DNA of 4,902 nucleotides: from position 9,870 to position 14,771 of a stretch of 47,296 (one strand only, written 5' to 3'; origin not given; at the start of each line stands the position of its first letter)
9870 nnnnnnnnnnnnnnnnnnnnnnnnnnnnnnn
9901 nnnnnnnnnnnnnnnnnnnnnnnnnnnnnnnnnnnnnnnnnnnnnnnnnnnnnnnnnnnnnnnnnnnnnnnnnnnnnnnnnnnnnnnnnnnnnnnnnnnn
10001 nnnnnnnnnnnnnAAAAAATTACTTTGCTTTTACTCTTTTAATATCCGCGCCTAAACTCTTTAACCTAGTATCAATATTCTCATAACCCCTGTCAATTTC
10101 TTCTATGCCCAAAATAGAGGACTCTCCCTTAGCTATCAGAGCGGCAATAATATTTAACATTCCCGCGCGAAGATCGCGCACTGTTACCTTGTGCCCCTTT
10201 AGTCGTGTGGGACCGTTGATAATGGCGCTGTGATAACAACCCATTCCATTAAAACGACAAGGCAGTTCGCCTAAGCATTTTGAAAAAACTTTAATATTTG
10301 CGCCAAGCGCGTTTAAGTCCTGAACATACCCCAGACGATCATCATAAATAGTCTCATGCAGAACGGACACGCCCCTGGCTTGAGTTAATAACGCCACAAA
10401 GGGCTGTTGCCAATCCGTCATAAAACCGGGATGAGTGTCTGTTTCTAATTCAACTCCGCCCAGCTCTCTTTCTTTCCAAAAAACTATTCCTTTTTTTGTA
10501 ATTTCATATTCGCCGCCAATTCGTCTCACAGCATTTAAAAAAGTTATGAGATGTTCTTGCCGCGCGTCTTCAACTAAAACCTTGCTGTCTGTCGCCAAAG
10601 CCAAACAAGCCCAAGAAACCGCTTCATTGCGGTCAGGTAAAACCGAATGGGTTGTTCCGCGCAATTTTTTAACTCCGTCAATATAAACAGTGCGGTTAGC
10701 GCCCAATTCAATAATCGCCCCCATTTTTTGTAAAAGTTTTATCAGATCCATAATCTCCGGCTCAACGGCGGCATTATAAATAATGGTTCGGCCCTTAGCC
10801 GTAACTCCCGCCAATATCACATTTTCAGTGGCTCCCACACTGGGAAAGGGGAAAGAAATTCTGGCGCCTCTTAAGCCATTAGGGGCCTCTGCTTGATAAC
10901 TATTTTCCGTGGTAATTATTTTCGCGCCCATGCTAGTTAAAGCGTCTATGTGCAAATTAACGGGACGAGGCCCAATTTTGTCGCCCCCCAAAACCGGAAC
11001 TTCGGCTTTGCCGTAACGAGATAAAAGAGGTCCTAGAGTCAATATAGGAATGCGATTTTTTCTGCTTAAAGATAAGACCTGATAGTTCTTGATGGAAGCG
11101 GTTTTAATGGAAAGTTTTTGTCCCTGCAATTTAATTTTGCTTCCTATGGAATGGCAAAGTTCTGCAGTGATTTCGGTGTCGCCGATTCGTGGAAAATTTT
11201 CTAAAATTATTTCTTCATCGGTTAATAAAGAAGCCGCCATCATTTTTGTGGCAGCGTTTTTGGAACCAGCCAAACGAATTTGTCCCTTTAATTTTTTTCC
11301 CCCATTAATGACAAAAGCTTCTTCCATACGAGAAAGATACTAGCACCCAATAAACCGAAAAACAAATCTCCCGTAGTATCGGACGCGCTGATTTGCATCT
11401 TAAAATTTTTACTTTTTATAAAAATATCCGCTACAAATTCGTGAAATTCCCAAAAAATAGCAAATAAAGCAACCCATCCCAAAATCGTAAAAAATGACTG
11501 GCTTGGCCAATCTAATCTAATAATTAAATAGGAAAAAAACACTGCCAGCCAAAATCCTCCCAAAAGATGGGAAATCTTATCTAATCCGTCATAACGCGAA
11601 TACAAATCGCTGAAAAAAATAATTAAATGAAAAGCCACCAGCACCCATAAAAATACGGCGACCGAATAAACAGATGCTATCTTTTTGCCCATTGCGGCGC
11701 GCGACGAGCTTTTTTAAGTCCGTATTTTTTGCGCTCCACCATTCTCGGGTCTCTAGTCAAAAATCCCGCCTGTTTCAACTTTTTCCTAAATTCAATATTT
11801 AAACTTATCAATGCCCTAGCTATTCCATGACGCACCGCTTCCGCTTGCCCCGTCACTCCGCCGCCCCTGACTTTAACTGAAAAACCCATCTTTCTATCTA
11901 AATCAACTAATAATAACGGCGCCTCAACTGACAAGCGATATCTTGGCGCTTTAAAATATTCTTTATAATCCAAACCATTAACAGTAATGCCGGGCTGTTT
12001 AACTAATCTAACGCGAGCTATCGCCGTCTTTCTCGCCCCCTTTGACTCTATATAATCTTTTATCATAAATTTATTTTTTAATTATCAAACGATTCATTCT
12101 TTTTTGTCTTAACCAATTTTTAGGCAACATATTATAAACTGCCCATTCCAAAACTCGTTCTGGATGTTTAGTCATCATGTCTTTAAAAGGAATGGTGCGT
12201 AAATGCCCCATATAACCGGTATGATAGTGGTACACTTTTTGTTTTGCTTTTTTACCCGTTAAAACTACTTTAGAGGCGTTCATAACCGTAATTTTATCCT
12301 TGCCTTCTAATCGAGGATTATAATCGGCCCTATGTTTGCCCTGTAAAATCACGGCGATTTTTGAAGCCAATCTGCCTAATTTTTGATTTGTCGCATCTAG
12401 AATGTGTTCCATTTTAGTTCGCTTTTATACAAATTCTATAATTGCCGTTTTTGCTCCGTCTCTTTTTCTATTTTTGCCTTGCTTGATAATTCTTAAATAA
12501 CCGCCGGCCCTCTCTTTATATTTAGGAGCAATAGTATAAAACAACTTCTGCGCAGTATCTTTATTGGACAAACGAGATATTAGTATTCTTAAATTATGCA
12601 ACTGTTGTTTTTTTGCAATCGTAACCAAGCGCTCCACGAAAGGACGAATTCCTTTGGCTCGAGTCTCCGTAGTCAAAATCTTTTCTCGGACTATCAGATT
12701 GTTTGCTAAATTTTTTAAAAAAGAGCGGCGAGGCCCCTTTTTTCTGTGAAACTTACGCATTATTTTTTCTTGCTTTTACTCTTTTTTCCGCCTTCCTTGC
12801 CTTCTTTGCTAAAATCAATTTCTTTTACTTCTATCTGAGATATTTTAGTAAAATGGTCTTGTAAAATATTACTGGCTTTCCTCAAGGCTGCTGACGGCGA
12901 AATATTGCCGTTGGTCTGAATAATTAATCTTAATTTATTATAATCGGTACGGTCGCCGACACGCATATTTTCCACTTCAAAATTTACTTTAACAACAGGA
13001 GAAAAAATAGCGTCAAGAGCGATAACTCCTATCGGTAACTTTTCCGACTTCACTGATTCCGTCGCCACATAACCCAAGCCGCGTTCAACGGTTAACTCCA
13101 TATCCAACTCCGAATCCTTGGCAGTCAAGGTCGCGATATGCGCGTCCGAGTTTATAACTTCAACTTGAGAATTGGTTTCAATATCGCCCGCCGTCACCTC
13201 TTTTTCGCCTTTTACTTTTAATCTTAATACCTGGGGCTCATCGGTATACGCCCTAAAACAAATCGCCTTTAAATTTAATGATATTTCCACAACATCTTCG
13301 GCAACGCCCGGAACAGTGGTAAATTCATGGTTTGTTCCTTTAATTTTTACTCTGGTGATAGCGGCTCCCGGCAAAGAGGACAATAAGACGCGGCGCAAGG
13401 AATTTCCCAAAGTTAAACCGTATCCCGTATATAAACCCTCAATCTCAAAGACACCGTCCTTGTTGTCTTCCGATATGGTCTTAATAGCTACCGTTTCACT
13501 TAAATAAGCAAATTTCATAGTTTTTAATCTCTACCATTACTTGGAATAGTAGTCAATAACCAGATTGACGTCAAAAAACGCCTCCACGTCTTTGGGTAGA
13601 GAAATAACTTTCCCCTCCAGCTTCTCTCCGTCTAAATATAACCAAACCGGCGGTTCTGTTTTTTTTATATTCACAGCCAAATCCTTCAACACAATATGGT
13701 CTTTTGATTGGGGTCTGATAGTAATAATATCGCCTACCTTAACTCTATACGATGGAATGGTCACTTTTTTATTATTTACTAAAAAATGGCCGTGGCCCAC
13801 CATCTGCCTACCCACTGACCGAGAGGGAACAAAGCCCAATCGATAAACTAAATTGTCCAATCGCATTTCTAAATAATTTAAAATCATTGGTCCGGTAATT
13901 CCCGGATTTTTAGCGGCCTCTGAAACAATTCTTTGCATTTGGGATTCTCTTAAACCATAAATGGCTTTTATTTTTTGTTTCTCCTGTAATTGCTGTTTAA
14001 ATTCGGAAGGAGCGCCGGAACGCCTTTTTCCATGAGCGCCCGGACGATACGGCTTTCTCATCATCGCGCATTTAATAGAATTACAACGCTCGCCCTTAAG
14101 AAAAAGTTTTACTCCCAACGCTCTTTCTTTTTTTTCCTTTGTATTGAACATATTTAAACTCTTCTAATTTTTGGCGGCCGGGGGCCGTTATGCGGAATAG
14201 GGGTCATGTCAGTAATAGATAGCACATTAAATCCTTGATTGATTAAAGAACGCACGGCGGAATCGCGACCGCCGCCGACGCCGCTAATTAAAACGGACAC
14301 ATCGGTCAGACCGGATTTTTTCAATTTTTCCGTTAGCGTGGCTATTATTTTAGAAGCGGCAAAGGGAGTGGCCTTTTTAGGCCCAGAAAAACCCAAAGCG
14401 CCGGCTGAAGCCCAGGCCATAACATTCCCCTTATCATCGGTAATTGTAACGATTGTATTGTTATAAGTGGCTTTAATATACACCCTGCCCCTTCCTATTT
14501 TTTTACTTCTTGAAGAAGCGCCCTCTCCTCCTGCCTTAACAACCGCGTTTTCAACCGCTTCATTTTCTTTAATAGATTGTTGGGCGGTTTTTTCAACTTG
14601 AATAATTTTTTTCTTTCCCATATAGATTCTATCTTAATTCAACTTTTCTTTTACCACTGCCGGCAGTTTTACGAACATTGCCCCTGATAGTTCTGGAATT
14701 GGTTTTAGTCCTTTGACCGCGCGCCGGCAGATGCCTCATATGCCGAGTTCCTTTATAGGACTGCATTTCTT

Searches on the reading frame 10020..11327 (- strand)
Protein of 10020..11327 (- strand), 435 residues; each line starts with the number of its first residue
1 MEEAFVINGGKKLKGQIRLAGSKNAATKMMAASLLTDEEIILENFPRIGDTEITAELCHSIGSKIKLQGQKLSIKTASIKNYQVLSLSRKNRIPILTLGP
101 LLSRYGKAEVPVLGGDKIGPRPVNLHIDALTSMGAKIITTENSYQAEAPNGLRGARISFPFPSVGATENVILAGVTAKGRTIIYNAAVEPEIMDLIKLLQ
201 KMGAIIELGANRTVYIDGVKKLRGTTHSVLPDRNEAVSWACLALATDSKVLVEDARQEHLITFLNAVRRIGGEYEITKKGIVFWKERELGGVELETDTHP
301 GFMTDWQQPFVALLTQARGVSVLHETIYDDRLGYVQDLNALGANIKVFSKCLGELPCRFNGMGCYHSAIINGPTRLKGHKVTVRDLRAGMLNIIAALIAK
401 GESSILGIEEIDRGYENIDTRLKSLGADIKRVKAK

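Call 54: search_protein_families(library=pfam, proteins=[window:10020-11327:-], max_evalue=0.00001)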
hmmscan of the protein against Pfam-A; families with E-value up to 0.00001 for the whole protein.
window:10020-11327:- (435 aa): 1 family
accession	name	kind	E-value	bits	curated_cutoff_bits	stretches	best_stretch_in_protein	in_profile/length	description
PF00275.25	EPSP_synthase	-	2.5e-74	250.9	22.8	1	8-419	2-414/417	EPSP synthase (3-phosphoshikimate 1-carboxyvinyltransferase)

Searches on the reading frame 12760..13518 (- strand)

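Call 54: search_protein_families(library=pfam, proteins=[window:12760-13518:-], max_evalue=0.00001)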
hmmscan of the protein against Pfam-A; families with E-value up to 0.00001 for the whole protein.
window:12760-13518:- (252 aa): 2 families
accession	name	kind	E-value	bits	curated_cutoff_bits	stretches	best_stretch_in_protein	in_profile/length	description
PF01000.31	RNA_pol_A_bac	-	2.7e-33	115.1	33.9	1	57-173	1-119/119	RNA polymerase Rpb3/RpoA insert domain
PF01193.29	RNA_pol_L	-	1e-21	76.9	24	1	31-223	5-74/74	RNA polymerase Rpb3/Rpb11 dimerisation domain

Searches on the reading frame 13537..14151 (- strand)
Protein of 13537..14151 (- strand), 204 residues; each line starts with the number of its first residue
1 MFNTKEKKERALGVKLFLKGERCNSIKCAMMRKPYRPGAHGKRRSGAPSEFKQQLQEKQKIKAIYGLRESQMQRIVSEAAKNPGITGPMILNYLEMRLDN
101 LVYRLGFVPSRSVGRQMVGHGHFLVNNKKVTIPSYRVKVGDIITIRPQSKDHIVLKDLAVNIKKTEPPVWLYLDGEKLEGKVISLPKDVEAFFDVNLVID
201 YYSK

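Call 54: search_protein_families(library=pfam, proteins=[window:13537-14151:-], max_evalue=0.00001)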
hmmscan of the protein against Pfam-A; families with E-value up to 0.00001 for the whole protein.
window:13537-14151:- (204 aa): 2 families
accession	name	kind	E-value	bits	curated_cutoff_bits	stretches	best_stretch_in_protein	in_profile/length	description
PF01479.30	S4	-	3.8e-20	71.8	22.8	1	96-143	1-48/48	S4 domain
PF00163.24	Ribosomal_S4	-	7.9e-20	71.8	23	1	5-95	6-95/95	Ribosomal protein S4/S9 N-terminal domain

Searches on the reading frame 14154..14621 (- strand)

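Call 54: search_protein_families(library=pfam, proteins=[window:14154-14621:-], max_evalue=0.00001)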
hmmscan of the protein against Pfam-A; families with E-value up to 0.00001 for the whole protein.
window:14154-14621:- (155 aa): 1 family
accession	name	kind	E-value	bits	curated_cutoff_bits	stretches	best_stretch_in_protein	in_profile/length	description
PF00411.24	Ribosomal_S11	-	6.2e-34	117.2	25.1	1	45-154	1-110/110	Ribosomal protein S11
